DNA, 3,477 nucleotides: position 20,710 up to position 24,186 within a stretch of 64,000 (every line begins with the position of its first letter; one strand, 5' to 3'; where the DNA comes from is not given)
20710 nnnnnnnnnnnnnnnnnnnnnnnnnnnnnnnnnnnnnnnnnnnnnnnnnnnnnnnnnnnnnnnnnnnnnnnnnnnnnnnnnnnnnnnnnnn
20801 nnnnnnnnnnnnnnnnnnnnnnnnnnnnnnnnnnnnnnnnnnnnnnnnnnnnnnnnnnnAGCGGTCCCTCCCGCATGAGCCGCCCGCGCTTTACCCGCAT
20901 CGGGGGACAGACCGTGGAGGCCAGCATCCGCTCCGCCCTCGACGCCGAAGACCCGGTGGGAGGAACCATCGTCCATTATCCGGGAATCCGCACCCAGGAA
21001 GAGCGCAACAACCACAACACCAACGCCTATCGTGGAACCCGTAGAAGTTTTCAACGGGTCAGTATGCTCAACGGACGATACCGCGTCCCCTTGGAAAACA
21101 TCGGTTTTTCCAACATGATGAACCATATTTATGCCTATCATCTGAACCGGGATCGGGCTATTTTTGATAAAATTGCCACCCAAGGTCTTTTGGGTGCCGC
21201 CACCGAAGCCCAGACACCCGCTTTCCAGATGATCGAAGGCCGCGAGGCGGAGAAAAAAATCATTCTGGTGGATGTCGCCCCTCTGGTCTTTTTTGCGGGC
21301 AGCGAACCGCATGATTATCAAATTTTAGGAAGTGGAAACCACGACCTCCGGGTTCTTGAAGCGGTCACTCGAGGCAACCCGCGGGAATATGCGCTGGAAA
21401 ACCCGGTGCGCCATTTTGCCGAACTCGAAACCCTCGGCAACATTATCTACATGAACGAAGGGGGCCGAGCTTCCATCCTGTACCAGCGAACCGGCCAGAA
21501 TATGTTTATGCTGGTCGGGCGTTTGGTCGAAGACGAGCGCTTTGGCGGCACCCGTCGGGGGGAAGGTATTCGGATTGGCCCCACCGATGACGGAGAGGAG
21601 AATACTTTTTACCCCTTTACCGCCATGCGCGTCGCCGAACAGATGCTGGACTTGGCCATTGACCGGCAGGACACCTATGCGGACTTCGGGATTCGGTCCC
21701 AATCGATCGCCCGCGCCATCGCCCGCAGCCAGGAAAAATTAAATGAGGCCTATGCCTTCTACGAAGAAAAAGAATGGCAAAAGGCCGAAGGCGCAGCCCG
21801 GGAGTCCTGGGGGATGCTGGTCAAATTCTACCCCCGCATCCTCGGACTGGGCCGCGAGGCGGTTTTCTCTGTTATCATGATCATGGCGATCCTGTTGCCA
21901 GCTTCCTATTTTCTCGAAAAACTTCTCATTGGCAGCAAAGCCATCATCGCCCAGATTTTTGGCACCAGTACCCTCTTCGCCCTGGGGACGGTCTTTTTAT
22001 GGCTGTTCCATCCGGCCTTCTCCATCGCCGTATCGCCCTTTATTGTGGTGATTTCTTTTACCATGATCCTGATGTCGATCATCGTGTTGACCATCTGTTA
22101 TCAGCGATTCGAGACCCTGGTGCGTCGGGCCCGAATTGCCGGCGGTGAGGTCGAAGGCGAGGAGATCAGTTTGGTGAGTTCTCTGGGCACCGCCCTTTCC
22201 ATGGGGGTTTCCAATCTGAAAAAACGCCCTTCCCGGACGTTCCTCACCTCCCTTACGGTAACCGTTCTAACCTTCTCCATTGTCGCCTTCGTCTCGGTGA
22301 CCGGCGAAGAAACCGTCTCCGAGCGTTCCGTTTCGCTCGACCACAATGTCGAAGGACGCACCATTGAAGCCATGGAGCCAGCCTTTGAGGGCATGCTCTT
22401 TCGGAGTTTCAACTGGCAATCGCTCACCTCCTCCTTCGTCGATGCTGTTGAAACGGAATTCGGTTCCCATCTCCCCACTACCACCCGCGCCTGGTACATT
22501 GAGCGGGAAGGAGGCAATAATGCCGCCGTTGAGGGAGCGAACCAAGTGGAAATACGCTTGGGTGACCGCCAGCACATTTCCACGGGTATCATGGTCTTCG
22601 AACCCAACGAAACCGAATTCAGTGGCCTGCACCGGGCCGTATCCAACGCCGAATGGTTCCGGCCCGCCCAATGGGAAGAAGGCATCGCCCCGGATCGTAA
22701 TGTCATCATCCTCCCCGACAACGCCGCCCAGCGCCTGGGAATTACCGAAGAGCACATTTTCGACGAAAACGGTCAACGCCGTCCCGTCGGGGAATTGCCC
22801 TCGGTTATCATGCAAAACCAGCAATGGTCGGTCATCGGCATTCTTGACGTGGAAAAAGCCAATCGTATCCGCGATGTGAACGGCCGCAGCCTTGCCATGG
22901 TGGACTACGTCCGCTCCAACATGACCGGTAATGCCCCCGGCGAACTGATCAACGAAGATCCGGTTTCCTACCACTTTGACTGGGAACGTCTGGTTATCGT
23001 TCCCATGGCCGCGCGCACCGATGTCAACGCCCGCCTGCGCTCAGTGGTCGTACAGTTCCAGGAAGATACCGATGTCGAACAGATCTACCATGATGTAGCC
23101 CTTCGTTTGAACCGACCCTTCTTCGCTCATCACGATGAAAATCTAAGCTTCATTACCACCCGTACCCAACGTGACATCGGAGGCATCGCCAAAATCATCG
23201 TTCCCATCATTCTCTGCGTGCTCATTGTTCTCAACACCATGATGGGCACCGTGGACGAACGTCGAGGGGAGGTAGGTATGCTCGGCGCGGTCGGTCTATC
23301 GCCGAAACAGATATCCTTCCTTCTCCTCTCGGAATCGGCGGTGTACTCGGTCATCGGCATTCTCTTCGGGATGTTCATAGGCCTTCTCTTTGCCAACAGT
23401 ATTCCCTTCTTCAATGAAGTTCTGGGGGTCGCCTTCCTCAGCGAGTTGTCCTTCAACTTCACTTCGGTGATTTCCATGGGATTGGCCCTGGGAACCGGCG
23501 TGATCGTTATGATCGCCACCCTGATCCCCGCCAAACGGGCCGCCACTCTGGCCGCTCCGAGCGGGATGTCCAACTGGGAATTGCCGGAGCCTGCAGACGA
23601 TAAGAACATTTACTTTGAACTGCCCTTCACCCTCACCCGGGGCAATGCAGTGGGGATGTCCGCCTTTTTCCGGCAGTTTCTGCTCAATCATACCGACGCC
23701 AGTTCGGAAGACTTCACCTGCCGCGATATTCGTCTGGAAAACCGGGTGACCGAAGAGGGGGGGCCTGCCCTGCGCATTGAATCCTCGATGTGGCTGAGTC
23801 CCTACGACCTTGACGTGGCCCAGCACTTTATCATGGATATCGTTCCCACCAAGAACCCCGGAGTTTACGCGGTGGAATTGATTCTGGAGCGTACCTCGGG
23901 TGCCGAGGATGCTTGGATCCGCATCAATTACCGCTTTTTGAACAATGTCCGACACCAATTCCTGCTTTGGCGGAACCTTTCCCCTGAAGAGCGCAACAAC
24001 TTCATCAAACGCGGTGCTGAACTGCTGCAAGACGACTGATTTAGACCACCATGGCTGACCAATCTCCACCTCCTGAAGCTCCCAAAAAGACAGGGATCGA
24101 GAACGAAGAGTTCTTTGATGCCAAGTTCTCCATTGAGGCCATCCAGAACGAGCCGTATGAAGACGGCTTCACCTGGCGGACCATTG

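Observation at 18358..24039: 1893-aa single polypeptide fusing PA domain, two LysM modules and a metal-ligand-deficient M28-like module to an FtsX permease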

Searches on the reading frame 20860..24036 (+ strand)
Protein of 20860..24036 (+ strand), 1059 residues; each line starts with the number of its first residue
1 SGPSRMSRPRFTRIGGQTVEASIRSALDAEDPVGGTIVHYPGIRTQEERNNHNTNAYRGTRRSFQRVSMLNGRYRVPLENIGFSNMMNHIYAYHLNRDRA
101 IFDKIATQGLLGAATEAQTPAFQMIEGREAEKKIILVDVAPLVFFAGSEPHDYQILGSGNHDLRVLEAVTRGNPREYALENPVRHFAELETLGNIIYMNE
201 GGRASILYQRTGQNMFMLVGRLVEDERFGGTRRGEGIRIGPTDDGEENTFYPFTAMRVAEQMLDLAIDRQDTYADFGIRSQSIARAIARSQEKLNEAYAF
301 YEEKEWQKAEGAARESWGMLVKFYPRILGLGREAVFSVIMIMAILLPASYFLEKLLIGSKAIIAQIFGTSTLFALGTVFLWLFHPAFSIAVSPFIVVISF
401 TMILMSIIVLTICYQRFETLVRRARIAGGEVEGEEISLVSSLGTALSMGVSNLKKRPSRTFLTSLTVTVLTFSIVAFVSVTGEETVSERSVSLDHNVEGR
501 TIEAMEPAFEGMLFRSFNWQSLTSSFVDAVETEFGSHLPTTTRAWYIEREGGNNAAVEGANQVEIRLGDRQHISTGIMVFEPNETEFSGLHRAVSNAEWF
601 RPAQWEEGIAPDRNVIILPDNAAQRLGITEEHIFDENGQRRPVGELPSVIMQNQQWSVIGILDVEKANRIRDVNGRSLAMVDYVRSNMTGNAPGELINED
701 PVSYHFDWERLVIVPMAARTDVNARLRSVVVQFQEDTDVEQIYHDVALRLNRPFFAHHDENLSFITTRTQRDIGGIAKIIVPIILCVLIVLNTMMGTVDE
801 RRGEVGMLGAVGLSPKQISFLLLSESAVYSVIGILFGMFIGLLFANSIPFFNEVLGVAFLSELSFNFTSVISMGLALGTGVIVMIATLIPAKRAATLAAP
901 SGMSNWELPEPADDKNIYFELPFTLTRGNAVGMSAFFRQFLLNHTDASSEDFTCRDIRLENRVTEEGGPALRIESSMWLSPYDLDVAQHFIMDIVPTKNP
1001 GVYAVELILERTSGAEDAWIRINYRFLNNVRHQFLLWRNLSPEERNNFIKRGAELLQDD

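Call 67: search_protein_representatives(alignment_id=A6)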
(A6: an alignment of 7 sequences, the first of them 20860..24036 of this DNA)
Query: 7 sequences, 1031 profile positions. Proteins with E-value up to 0.001 (for the whole library): 37217; up to 1e-10: 5867; up to 1e-30: 1645. The best 150 are listed.
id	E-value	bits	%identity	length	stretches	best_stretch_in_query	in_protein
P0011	0.0e+00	1455.3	-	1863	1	3-1023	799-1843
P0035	0.0e+00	1313.1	-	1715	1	3-1023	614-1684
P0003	0.0e+00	1302.6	-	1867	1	6-1023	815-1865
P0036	0.0e+00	1261.1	-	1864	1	3-1023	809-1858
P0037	0.0e+00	1245.0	-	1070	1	10-1023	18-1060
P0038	0.0e+00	1232.2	-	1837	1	5-1023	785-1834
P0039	0.0e+00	1216.5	-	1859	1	3-1027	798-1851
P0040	0.0e+00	1190.2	-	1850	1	4-1023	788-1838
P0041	0.0e+00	1181.1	-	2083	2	4-616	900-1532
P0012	0.0e+00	1167.2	-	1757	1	4-1024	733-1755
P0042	0.0e+00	1163.0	-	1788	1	6-1024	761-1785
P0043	0.0e+00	1159.0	-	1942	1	10-1024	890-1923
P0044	0.0e+00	1156.6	-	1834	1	9-1024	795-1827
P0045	0.0e+00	1155.5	-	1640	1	4-1024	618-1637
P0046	0.0e+00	1153.9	-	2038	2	4-609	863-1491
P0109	1.5e-271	920.0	-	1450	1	9-1017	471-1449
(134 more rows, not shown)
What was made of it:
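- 20863..21612 (+): aa 836-1085: family-specific beta-rich periplasmic domain. Conserved in all 150 top representatives (call 67).
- The top 150 almost all cover the full profile and are 1450-2150 aa long (call 67).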

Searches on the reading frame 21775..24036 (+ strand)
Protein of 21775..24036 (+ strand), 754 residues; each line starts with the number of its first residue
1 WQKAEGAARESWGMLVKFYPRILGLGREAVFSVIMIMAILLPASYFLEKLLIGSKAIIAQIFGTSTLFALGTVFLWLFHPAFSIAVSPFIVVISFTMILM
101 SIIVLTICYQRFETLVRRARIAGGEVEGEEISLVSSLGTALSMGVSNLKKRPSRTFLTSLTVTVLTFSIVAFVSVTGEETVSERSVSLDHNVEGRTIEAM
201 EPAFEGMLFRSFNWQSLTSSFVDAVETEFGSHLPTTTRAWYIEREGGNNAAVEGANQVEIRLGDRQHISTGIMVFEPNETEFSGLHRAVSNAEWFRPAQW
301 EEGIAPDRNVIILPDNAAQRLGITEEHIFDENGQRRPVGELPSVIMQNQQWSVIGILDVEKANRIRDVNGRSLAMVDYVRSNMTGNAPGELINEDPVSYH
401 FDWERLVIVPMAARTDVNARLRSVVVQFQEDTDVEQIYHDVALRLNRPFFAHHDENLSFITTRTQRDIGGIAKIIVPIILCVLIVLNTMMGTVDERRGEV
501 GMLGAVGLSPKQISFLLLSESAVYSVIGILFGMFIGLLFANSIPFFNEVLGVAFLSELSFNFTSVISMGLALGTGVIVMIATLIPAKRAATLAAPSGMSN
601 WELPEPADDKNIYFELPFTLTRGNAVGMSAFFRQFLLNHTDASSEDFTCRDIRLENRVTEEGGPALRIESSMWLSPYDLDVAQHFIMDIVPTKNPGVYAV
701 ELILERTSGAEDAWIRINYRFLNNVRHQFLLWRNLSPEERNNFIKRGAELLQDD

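Call 41: predict_structure(alignment_id=A4)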
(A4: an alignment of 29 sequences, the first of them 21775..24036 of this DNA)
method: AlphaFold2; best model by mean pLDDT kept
length: 754 residues; sequences in the alignment: 29
mean_pLDDT: 84.3   pTM: 0.64
mean pLDDT of the five models: 84.3, 82.8, 80.7, 80.1, 79.3
residues with pLDDT >= 90: 279; 70-90: 392; 50-70: 80; < 50: 3
segments of 3 or more residues with pLDDT < 50: 596-598
pLDDT, mean of each block of 10 residues (from residue 1): 70 81 83 90 91 86 93 90 81 88 86 75 61 64 75 80 82 72 91 91 95 92 86 93 85 85 96 96 95 93 92 98 96 93 96 97 95 92 84 84 97 96 94 87 84 93 75 74 75 68 63 75 87 87 81 65 69 79 72 56 78 84 88 88 83 83 84 88 93 85 92 86 82 78 87 70
secondary structure, 60 per line:
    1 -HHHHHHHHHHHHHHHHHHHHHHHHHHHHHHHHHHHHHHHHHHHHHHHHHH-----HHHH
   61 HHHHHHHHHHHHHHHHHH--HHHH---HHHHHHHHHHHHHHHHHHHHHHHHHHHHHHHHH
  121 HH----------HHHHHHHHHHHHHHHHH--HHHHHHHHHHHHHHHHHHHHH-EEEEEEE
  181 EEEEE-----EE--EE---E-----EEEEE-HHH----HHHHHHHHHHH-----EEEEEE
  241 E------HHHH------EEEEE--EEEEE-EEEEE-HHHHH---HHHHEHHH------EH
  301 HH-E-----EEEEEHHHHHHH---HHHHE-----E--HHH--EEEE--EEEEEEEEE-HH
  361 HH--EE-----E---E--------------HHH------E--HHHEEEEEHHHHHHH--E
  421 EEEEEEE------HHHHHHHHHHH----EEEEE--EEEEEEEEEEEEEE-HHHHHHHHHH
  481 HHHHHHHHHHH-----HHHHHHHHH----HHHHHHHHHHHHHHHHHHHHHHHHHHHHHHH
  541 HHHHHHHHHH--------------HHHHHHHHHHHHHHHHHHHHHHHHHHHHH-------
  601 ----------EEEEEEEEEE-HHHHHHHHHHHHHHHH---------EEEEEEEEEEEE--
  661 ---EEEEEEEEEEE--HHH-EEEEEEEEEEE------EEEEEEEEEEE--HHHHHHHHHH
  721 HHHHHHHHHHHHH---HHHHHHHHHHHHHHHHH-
elements in order (helices of 4 or more, strands of 3 or more residues): H2-51 H57-78 H81-84 H88-122 H133-149 H152-172 E174-185 E206-210 H219-229 E235-241 H248-251 E258-262 E265-269 E271-275 H277-281 H285-288 E310-314 H315-321 H325-328 E343-346 E349-357 H359-362 E406-410 H411-417 E420-427 H434-444 E449-453 E456-469 H471-491 H497-505 H510-550 H565-593 E611-620 H622-637 E647-658 E664-674 E681-691 E698-708 H711-733 H737-753
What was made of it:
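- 21853..22107 (+): aa 1166-1250: three extra TM helices that return the chain to the cytoplasm. Helices in the model (call 41).
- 23560..24039 (+): aa 1735-1893: conserved cytoplasmic tail domain (beta-alpha-beta4-alpha2; motifs LPFT, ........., QFLLWR), followed by the stop codon. Model in call 41.
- On Type VII ABC (MacB-fold) permease: Model (call 41).
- C-terminal model: pLDDT 84 (call 41).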

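Call 46: fold_search(model_id=the predicted structure, library=pdb)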
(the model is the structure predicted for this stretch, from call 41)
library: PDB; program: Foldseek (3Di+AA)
matches with E <= 10: 1043; with E <= 0.001: 26
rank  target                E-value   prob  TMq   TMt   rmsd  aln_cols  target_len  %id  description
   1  5gko_A                7.1e-10  1.00  0.19  0.22  22.3       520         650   16  Crystal structure of tripartite-type ABC transporter, MacB from Acinetobacter baumannii (released 2017-11-15)
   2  5xu1_M                2.7e-09  1.00  0.20  0.37  22.3       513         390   12  Structure of a non-canonical ABC transporter from Streptococcus pneumoniae R6 (released 2018-01-24)
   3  9rld_C                4.4e-09  1.00  0.21  0.37  19.3       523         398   12  LolCDE complex with Lpp lipoprotein (released 2026-01-21)
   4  5nik_J                4.4e-09  1.00  0.21  0.25  20.6       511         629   15  Structure of the MacAB-TolC ABC-type tripartite multidrug efflux pump (released 2017-05-24)
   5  9xro_E                1.2e-08  1.00  0.18  0.32  21.0       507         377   14  LolCDE in complex with SMT-738_3 (released 2026-03-18)
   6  9rld_E                1.5e-08  1.00  0.20  0.34  20.9       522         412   11  LolCDE complex with Lpp lipoprotein (released 2026-01-21)
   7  9rlc_E                3.6e-08  1.00  0.16  0.27  23.5       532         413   12  LolCDE complex with Lpp lipoprotein (released 2026-01-21)
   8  9rli_E                7.9e-08  1.00  0.16  0.28  22.7       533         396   13  LolCDEdelta(235-252) complex with Pal lipoprotein (released 2026-01-21)
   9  9gvk_C                1.1e-07  1.00  0.20  0.36  18.5       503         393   13  Cryo-EM structure of endogenous ATP-bound LolCDE with LolD-E171Q mutations in nanodiscs (released 2025-01-08)
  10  7mdx_A                2.2e-07  1.00  0.20  0.36  18.2       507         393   14  LolCDE nucleotide-free (released 2021-08-11)
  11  9o9x_C                3.3e-07  1.00  0.19  0.30  19.2       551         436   14  ytrEF nucleotide-free conformation (released 2025-10-15)
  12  7w7a_J                3.6e-07  1.00  0.19  0.40  21.7       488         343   11  Heme exporter in complex with Mn-containing protoporphyrin IX, Mn-anomalous data (released 2022-06-22)
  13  5xu1_S                3.9e-07  1.00  0.18  0.34  20.6       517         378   12  Structure of a non-canonical ABC transporter from Streptococcus pneumoniae R6 (released 2018-01-24)
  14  7arh_C                3.9e-07  1.00  0.19  0.33  18.3       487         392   14  LolCDE in complex with lipoprotein (released 2021-04-07)
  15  7arh_E                4.5e-07  1.00  0.16  0.26  23.7       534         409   13  LolCDE in complex with lipoprotein (released 2021-04-07)
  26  5c59_A                4.5e-04  1.00  0.16  0.52   6.8       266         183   12  Crystal structure of the periplasmic region of MacB from E. coli (released 2016-06-22)
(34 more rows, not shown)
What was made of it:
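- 22300..23175 (+): aa 1315-1606: MacB-like periplasmic domain between TM1 and TM2. Foldseek match to the E. coli MacB periplasmic region 5c59 (E=4.5e-4, TM 0.52) and to whole MacB and LolCE chains (call 46).
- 23176..23559 (+): aa 1607-1734: FtsX-domain TM2-TM4 with the coupling helix (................). Foldseek MacB 5gko E=7e-10 (call 46).
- On Type VII ABC (MacB-fold) permease: Foldseek MacB 5gko E=7e-10, LolCDE, and 5c59 periplasmic region (call 46).
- Closest known: MacB / LolCDE / HrtBA / YtrEF. Same: Best fold matches at E=7e-10 to 1e-7 (call 46).
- It matches MacB, LolCDE, HrtBA, YtrEF, YbbAP and BceAB (call 46). Type VII ABC fold (call 46).
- Tried and rejected: Tail fold: weak START/SRPBCC, BamC-N and DcrB-like Foldseek hits (E 0.015-0.07, call 46).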

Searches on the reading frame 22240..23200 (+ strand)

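Call 84: search_protein_families(library=pfam, proteins=[window:22240-23200:+], max_evalue=10)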
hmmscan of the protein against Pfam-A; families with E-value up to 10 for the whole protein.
window:22240-23200:+ (320 aa): 1 family
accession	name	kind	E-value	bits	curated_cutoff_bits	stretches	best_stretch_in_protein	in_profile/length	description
PF12883.13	DUF3828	-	0.023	15.4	26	1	234-286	54-106/125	Protein of unknown function (DUF3828)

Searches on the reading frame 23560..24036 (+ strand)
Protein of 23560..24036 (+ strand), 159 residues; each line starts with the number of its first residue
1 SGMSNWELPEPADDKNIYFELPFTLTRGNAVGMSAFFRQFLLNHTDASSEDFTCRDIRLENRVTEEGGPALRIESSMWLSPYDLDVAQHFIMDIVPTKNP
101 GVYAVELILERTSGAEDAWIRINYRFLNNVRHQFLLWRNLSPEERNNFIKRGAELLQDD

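Call 83: search_solved_structures(query=A10, max_evalue=10)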
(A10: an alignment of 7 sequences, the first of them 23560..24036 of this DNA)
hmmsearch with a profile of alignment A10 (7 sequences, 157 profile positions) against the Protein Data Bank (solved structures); distinct sequences matched with E-value up to 10: 4.
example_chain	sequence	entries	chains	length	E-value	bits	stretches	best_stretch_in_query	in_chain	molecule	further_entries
8dn9_A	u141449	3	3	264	0.53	13.5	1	78-122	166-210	29 kDa antigen cfp29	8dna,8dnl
9dn2_H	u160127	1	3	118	0.82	12.9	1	67-116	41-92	TJ5-1 heavy chain Fab fragment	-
9e6q_AQ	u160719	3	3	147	1.1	12.5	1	113-150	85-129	Large ribosomal subunit protein eL19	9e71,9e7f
6uce_H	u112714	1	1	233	2.1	11.6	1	67-116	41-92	N123-VRC34_pI3 heavy chain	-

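Call 84: search_protein_families(library=pfam, proteins=[window:23560-24036:+], max_evalue=10)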
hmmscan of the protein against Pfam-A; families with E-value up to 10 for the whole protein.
window:23560-24036:+ (159 aa): 0 families
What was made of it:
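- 23560..24039 (+): No Pfam or PDB sequence match (calls 83, 84).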
